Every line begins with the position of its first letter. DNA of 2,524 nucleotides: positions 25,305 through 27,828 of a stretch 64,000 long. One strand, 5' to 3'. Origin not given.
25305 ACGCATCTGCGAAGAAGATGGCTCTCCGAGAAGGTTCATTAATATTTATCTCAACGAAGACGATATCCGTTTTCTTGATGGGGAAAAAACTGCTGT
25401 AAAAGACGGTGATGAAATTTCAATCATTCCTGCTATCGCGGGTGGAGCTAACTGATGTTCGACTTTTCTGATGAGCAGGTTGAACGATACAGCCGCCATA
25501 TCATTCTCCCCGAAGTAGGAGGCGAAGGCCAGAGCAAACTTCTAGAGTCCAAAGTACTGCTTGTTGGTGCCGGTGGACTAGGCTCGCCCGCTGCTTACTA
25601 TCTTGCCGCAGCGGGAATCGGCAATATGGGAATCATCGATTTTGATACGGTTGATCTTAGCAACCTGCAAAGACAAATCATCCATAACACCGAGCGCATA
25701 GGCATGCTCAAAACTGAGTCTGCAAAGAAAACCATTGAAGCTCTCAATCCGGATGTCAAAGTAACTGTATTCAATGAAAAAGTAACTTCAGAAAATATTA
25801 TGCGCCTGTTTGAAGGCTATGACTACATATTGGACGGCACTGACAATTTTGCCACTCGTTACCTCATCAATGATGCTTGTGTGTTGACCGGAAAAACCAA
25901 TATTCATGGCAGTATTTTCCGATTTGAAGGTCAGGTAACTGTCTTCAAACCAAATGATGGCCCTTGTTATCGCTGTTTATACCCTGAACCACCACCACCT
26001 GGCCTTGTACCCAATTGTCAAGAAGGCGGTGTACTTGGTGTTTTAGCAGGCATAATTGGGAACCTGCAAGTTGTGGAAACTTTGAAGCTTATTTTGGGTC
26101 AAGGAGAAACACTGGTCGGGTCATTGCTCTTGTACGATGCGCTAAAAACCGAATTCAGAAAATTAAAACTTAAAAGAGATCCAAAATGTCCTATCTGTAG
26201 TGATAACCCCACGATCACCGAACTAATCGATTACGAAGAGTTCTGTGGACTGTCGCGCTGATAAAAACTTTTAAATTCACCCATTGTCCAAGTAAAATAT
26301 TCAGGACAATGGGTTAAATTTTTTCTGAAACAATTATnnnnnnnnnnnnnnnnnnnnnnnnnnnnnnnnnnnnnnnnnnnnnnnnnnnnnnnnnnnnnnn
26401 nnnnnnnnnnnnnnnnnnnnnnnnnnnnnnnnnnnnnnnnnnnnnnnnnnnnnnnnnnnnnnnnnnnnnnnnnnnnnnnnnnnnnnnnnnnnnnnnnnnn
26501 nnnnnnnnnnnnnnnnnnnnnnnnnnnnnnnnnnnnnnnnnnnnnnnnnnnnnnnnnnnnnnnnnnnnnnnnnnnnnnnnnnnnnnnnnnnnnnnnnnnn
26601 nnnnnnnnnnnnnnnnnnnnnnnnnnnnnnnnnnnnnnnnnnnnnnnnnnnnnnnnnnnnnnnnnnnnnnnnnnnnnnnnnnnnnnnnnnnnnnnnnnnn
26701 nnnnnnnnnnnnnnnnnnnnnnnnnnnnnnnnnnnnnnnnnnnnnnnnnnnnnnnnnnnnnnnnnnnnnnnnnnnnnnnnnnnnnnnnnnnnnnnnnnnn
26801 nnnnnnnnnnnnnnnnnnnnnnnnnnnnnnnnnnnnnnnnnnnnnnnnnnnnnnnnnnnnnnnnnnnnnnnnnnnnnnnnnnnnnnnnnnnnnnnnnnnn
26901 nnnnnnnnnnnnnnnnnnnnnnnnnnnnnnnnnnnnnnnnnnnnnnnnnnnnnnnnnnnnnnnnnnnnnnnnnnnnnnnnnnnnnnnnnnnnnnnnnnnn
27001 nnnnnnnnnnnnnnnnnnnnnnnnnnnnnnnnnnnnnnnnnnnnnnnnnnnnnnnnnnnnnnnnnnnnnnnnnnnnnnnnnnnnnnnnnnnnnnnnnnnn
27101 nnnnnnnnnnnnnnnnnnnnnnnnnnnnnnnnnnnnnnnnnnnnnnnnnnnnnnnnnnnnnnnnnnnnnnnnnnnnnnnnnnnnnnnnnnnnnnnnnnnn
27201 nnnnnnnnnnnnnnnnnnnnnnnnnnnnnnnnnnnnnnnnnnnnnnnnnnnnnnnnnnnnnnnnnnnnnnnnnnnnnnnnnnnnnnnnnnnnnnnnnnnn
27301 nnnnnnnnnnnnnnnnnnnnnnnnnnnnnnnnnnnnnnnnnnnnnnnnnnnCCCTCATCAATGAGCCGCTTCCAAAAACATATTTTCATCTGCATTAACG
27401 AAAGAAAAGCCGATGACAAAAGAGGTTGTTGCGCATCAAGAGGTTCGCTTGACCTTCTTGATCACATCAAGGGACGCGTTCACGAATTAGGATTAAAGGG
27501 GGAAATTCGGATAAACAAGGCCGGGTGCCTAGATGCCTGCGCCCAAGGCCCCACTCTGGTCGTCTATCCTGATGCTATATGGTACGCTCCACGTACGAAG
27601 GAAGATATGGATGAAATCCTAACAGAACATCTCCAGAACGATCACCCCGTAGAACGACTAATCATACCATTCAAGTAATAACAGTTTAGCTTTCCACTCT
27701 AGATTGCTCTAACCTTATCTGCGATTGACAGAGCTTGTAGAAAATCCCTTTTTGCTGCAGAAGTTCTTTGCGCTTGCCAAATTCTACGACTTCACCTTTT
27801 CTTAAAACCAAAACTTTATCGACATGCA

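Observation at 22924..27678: Sulfur-carrier-protein-dependent cysteine and probable homocysteine biosynthesis cluster with an unprocessed-looking carrier C-terminus (…GGAN)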

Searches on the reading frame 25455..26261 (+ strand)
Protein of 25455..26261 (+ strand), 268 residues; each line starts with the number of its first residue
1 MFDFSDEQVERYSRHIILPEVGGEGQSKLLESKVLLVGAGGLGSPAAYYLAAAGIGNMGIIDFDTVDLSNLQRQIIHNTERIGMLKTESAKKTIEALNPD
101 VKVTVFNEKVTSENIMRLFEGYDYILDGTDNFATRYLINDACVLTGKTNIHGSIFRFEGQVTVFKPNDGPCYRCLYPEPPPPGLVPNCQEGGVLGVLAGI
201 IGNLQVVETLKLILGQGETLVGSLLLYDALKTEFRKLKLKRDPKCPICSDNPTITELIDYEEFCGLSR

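Call 3: search_protein_families(library=pfam, proteins=[window:25455-26261:+], max_evalue=0.01)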
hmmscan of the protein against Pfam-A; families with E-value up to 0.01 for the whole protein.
window:25455-26261:+ (268 aa): 1 family
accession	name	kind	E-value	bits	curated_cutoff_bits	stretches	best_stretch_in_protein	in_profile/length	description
PF00899.27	ThiF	-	6.7e-87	291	28.1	1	12-246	1-237/238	ThiF family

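Call 4: search_protein_families(library=ncbifam, proteins=[window:25455-26261:+], max_evalue=0.01)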
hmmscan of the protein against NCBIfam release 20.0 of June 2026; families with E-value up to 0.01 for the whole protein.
window:25455-26261:+ (268 aa): 25 families
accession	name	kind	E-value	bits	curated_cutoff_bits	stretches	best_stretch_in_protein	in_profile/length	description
NF006444.0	PRK08762.1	equivalog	1.8e-127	425.2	449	1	5-265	121-384/387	molybdopterin-synthase adenylyltransferase MoeB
NF005646.0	PRK07411.1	equivalog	8.1e-117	390.6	633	1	3-267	10-268/390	molybdopterin-synthase adenylyltransferase MoeB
NF005902.0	PRK07878.1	equivalog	6.2e-113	377.6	647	1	4-266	15-275/392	adenylyltransferase/sulfurtransferase MoeZ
NF047750.1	SAMPActivE1UbaA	equivalog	6e-103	343.9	450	1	4-267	5-268/270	SAMP-activating enzyme E1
NF004281.0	PRK05690.1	subfamily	6e-95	317.2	266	1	3-249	4-249/250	molybdopterin-synthase adenylyltransferase MoeB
TIGR02356.1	adenyl_thiF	equivalog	1.1e-76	256.8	275.25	1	11-213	1-203/203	thiazole biosynthesis adenylyltransferase ThiF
TIGR02355.1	moeB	equivalog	2e-70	236.9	376.55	1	10-248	3-240/240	molybdopterin-synthase adenylyltransferase MoeB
NF004111.0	PRK05600.1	equivalog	8.3e-68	229.2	437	1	5-246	15-259/371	ThiF family adenylyltransferase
NF006204.0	PRK08328.1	equivalog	3e-52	177.5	339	1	5-234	3-226/231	hypothetical protein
NF009123.0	PRK12475.1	subfamily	7.1e-48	163.6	510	1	10-257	3-252/338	MoeB/ThiF family adenylyltransferase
NF006395.0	PRK08644.1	equivalog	1.4e-30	106.5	159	1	24-147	23-147/215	sulfur carrier protein ThiS adenylyltransferase ThiF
TIGR02354.1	thiF_fam2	equivalog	6.8e-24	84.9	152.2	1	27-143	17-132/200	thiamine biosynthesis protein ThiF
NF006077.0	PRK08223.1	equivalog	3e-23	82.2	266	1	22-167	19-166/296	hypothetical protein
NF011696.0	PRK15116.1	equivalog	8.2e-20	71.6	304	1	26-133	25-133/268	tRNA cyclic N6-threonylcarbamoyladenosine(37) synthase TcdA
NF011424.0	PRK14851.1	subfamily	1e-16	60.1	1170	1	9-167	23-181/679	hypothetical protein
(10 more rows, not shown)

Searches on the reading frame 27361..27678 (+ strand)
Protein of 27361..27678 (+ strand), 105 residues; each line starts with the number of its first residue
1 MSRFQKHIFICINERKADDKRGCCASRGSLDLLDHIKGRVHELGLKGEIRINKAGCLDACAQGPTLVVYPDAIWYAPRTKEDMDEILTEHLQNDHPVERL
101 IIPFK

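Call 3: search_protein_families(library=pfam, proteins=[window:27361-27678:+], max_evalue=0.01)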
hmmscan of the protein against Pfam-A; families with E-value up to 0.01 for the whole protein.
window:27361-27678:+ (105 aa): 2 families
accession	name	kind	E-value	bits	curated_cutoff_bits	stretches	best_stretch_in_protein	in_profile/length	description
PF01257.25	2Fe-2S_thioredx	-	0.0001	22.6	24.8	1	23-89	75-143/145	Thioredoxin-like [2Fe-2S] ferredoxin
PF07845.16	DUF1636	-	0.0072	17.2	31.6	1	8-66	1-59/117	Protein of unknown function (DUF1636)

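Call 4: search_protein_families(library=ncbifam, proteins=[window:27361-27678:+], max_evalue=0.01)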
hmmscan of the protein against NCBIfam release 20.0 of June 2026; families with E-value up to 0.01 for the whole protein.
window:27361-27678:+ (105 aa): 4 families
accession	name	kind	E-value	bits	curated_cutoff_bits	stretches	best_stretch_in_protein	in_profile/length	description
NF041612.1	fdxn_Clost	equivalog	1.3e-24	86.7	150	1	4-102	4-102/102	2Fe-2S ferredoxin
NF041613.1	fdxn_Azotob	equivalog_domain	3.8e-17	62.5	195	1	1-96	1-96/107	2Fe-2S ferredoxin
TIGR01958.1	nuoE_fam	subfamily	0.00013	22.1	142.4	1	24-89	79-146/148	NADH-quinone oxidoreductase subunit NuoE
NF005724.0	PRK07539.1-4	equivalog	0.0014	18.5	280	1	23-89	103-171/240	NADH-quinone oxidoreductase subunit NuoE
